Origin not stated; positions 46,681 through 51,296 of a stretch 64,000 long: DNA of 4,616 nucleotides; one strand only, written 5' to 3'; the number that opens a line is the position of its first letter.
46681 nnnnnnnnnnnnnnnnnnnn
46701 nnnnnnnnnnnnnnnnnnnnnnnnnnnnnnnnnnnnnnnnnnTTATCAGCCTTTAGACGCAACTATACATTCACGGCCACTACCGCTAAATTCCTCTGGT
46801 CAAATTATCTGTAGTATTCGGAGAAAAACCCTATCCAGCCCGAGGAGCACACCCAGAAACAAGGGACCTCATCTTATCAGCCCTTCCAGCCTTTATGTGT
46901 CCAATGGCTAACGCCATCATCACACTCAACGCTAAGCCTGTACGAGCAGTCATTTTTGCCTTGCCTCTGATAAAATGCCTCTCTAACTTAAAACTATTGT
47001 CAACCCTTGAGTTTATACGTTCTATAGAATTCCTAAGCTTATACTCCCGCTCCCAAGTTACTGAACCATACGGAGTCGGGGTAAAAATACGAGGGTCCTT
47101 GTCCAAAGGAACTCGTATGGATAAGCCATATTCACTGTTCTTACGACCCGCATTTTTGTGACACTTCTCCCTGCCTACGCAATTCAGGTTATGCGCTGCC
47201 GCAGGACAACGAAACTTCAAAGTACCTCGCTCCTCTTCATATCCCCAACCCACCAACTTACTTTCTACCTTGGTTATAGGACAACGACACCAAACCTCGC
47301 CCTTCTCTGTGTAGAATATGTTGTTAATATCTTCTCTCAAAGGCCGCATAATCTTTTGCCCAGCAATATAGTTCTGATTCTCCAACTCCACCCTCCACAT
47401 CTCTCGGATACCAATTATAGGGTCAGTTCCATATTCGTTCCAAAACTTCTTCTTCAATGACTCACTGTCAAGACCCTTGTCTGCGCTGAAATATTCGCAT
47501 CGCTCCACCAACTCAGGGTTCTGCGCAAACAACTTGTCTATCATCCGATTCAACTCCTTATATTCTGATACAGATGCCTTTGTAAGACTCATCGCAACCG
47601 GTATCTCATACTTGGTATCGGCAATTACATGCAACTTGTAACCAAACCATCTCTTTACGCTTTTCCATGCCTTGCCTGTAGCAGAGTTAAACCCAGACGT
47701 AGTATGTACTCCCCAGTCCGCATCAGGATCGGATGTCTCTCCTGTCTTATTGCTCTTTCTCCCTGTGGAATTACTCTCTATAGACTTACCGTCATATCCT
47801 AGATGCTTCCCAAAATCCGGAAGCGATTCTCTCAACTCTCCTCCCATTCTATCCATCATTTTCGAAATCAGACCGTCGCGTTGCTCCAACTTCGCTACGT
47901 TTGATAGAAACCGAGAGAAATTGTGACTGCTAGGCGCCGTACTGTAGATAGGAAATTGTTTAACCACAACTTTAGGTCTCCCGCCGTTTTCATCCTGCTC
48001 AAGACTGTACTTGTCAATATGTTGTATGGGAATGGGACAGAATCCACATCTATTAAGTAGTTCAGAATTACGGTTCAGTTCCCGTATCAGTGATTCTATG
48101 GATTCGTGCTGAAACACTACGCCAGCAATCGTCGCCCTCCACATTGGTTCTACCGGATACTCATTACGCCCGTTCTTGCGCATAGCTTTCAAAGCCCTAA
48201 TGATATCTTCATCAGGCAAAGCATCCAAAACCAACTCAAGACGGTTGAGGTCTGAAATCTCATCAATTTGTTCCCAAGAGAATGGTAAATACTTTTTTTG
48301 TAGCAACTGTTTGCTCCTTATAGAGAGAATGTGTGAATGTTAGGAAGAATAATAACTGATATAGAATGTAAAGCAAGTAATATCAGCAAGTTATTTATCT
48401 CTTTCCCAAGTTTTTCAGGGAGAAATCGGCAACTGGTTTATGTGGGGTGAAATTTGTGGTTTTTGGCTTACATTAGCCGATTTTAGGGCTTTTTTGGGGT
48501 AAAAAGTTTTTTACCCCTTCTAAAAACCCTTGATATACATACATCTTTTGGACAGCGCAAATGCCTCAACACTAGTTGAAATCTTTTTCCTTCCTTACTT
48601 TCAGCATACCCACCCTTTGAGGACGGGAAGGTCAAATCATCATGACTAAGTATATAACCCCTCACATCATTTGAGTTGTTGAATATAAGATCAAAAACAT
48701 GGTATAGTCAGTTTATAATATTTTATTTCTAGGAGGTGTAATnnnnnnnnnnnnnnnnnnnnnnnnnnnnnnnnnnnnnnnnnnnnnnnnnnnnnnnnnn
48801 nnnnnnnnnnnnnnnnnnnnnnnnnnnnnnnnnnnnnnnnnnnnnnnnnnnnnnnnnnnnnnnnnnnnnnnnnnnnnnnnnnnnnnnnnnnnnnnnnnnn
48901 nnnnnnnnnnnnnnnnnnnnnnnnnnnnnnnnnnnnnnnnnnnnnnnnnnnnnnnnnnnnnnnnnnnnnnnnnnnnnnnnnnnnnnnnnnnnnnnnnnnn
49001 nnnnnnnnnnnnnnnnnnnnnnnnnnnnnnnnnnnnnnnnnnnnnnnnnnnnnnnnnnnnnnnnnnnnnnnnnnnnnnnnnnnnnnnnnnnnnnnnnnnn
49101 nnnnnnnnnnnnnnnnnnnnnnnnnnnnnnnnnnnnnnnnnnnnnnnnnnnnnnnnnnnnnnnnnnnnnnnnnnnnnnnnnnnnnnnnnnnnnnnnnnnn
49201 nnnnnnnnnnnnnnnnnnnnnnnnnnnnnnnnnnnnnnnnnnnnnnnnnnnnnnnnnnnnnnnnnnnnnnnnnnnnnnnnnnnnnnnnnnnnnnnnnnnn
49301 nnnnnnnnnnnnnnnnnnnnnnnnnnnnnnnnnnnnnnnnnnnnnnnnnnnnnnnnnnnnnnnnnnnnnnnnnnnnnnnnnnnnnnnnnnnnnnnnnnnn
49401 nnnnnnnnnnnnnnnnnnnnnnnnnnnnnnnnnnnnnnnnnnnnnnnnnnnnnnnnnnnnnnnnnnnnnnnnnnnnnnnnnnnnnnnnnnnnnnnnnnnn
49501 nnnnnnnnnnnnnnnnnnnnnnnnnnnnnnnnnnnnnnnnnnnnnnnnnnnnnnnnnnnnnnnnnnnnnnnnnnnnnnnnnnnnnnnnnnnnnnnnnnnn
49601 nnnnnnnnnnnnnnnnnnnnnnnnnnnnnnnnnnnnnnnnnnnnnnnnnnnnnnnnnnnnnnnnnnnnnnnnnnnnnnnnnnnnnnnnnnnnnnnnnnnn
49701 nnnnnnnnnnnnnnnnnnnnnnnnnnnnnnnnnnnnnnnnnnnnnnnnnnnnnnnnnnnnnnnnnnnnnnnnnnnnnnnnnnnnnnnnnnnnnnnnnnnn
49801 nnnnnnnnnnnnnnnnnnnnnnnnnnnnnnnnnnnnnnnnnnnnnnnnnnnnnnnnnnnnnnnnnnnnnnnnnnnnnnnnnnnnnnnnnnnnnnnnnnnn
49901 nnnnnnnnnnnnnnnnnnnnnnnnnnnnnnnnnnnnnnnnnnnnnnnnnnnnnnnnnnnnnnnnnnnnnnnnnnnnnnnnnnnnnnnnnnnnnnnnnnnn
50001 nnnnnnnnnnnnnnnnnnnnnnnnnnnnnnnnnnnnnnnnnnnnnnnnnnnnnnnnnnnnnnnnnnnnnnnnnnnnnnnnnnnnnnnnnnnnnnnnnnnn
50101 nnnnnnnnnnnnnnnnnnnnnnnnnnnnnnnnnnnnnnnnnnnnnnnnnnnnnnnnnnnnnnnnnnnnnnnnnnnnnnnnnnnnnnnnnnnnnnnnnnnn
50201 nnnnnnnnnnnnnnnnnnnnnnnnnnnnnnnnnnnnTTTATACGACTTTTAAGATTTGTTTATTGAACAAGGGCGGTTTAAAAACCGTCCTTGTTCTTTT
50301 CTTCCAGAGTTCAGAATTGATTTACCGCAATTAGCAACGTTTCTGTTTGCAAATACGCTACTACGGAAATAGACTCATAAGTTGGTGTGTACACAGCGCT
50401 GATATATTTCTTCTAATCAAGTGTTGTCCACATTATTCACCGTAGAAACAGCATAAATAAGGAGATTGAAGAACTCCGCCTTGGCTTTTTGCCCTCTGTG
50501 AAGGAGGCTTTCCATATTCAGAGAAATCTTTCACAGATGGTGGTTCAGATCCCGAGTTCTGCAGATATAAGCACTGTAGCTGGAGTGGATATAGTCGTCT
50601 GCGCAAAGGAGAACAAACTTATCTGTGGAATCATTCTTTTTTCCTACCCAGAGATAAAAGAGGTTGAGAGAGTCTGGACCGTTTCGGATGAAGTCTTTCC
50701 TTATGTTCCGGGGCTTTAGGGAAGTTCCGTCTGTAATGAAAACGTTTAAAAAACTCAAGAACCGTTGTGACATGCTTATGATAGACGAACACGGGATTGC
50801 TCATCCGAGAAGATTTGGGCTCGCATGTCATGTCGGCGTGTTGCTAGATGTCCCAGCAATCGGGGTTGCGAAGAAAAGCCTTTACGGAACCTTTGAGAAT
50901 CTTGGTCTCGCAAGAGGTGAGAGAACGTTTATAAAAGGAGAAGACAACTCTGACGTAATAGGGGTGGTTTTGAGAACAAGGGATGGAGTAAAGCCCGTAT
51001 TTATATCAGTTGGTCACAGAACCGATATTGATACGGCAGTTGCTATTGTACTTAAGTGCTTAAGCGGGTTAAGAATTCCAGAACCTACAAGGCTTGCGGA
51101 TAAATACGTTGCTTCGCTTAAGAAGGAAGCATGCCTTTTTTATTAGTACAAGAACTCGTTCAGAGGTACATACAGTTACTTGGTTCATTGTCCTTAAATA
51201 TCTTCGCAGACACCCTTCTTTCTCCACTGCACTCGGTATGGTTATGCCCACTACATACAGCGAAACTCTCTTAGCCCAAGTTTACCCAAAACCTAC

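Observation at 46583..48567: Intact IS with perfect 16-bp TIRs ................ is the source of an intergenic repeat family found throughout the window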

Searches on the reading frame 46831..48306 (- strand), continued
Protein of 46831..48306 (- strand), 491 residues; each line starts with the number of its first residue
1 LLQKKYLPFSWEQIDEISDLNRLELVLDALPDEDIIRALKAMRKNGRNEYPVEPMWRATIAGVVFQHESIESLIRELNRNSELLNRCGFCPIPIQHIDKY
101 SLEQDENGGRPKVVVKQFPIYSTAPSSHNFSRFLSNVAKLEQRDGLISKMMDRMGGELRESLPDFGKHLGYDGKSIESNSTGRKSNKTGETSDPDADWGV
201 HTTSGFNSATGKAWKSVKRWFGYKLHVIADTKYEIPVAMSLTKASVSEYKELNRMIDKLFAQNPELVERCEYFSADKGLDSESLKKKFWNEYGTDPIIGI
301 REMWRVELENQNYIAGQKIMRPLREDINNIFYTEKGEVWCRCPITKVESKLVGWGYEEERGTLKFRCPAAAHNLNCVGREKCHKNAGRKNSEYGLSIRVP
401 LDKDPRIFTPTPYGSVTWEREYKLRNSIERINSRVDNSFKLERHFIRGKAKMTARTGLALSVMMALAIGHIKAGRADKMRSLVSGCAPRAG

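Call 68: predict_structure(alignment_id=A1)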
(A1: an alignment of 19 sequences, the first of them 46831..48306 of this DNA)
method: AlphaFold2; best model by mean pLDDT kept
length: 491 residues; sequences in the alignment: 19
mean_pLDDT: 73.3   pTM: 0.73
mean pLDDT of the five models: 73.3, 69.6, 68.8, 63.7, 58.7
residues with pLDDT >= 90: 66; 70-90: 242; 50-70: 141; < 50: 42
segments of 3 or more residues with pLDDT < 50: 1-15, 95-97, 385-394, 481-491
pLDDT, mean of each block of 10 residues (from residue 1): 33 59 89 91 65 89 81 86 83 51 68 60 74 86 91 91 88 81 82 84 68 78 90 87 88 92 86 78 75 75 61 62 66 72 70 69 67 57 47 53 61 71 76 65 66 86 88 73 34 22
secondary structure, 60 per line:
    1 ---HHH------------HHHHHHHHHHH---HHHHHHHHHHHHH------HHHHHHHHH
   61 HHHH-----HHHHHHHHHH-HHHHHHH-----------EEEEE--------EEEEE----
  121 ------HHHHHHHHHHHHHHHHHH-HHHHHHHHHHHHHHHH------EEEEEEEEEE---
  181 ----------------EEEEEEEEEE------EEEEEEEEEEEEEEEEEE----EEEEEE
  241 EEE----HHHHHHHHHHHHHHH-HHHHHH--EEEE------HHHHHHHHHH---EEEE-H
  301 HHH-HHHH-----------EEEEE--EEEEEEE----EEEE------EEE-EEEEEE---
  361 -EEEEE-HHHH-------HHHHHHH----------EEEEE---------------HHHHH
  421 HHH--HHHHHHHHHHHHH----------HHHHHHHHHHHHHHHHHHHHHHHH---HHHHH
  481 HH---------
elements in order: H19-29 H33-45 H52-64 H70-79 H81-87 E99-103 E112-116 H127-144 H146-161 E168-177 E197-206 E213-230 E235-243 H248-262 H264-269 E272-275 H282-291 E295-298 H300-303 H305-308 E320-324 E327-333 E338-341 E348-350 E352-357 E362-366 H368-371 H379-385 E396-400 H416-423 H426-438 H449-472 H476-482

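Call 70: fold_search(model_id=the predicted structure, library=pdb)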
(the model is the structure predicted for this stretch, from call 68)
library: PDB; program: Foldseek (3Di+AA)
matches with E <= 10: 178; with E <= 0.001: 0
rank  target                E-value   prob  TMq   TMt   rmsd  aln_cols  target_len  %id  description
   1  6x67_C                6.6e-03  0.99  0.35  0.35  11.8       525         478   11  Cryo-EM structure of piggyBac transposase strand transfer complex (STC) (released 2020-07-22)
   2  4u7b_A                2.7e-02  0.84  0.15  0.21  21.9       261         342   10  Crystal structure of a pre-cleavage Mos1 transpososome (released 2015-02-11)
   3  3hos_B                2.7e-02  0.54  0.14  0.19  27.9       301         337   14  Crystal structure of the mariner Mos1 paired end complex with Mg (released 2009-09-22)
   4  3hot_B                6.5e-02  0.91  0.14  0.20  14.2       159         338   14  Crystal structure of the Mos1 mariner paired end complex with Mn (released 2009-09-22)
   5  7svw_B                7.4e-02  0.18  0.12  0.13  30.1       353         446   10  Strand-transfer complex of TnsB from ShCAST (released 2022-08-10)
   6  3hos_A                8.6e-02  0.57  0.15  0.20  21.4       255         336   12  Crystal structure of the mariner Mos1 paired end complex with Mg (released 2009-09-22)
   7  8ea3_X                1.2e-01  0.16  0.12  0.12  28.8       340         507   10  V-K CAST Transpososome from Scytonema hofmanni, major configuration (released 2022-11-30)
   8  7pik_B                1.4e-01  0.23  0.14  0.13  30.6       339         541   10  Cryo-EM structure of E. coli TnsB in complex with right end fragment of Tn7 transposon (released 2022-06-15)
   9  3k9k_A                1.6e-01  0.72  0.14  0.28  11.4       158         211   11  Transposase domain of Metnase (released 2010-07-14)
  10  5hoo_B                2.2e-01  0.33  0.14  0.19  21.1       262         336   12  Crystal structure of the Mos1 Strand Transfer Complex (released 2016-06-01)
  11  5cr4_A                2.3e-01  0.69  0.15  0.30  12.8       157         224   14  Crystal structure of the Sleeping Beauty transposase catalytic domain (released 2016-03-30)
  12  2bw3_A                2.4e-01  0.44  0.15  0.14  11.9       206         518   11  Three-dimensional structure of the Hermes DNA transposase (released 2005-07-28)
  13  3hot_A                2.7e-01  0.63  0.14  0.19  13.1       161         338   10  Crystal structure of the Mos1 mariner paired end complex with Mn (released 2009-09-22)
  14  9bw1_M                2.8e-01  0.14  0.13  0.09  24.8       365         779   11  TnsABCD-DNA transpososome (released 2024-10-16)
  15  3zeu_A                3.0e-01  0.30  0.11  0.20  13.8       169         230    6  Structure of a Salmonella typhimurium YgjD-YeaZ heterodimer bound to ATPgammaS (released 2013-03-20)
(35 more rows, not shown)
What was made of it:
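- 46831..48306 (-): Transposase gene: 491 aa, TTG start, with AAGGAG 7 nt upstream. In the AlphaFold model (mean pLDDT 73) the best PDB fold match is the piggyBac transposase (calls 68, 70).
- On Autonomous DDE insertion sequence: The fold is closest to the piggyBac and Mos1 transposases (call 70).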

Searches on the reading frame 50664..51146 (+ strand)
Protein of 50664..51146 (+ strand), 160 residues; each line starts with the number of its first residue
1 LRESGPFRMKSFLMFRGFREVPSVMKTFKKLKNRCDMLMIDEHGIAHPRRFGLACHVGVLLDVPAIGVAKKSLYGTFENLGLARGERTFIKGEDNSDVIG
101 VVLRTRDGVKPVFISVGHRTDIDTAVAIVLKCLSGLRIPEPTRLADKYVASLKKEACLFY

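Call 49: search_protein_families(library=pfam, proteins=[window:50664-51146:+], max_evalue=0.001)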
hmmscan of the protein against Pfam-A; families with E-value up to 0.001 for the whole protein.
window:50664-51146:+ (160 aa): 1 family
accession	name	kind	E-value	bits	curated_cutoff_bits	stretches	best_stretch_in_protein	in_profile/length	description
PF04493.20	Endonuclease_5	-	3.8e-50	170.8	23.4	1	17-147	70-198/198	Endonuclease V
